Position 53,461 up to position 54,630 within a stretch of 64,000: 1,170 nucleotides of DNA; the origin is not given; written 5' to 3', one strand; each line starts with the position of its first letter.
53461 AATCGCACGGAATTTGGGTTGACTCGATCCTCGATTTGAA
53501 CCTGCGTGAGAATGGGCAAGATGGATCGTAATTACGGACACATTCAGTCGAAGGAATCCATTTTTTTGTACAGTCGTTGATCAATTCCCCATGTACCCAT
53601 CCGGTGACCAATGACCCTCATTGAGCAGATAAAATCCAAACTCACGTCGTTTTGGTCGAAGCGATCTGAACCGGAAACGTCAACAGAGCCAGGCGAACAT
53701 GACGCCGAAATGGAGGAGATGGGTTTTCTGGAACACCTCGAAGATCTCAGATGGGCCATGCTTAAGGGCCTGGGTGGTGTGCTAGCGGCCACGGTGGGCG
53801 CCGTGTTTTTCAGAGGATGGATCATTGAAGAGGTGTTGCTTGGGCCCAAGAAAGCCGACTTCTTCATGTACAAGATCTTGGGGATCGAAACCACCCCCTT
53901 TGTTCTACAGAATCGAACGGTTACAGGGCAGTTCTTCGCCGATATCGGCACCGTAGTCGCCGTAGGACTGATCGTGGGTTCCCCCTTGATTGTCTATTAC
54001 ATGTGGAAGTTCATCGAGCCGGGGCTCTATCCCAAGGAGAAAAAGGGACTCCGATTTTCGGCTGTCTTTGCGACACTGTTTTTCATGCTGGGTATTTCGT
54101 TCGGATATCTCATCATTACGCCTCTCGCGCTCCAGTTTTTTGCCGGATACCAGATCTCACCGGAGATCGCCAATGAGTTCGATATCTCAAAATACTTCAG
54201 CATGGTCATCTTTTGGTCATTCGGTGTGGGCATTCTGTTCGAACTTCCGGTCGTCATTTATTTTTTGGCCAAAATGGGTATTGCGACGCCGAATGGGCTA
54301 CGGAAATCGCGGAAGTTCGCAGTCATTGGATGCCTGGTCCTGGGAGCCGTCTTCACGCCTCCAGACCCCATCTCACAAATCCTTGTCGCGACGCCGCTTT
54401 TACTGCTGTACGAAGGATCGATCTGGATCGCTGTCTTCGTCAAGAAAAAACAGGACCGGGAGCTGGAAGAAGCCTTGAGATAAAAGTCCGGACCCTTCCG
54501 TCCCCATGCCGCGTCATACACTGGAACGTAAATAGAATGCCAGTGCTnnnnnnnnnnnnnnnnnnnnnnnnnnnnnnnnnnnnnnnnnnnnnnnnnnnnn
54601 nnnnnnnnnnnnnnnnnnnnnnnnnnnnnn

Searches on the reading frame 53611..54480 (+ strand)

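Call 66: search_protein_families(library=pfam, proteins=[window:53611-54480:+], max_evalue=0.0001)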
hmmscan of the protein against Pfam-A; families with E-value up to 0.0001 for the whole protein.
window:53611-54480:+ (290 aa): 1 family
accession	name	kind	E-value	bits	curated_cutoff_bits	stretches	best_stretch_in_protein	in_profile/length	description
PF00902.23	TatC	-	8.2e-58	196.1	25.1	1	41-262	1-208/208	Sec-independent protein translocase protein (TatC)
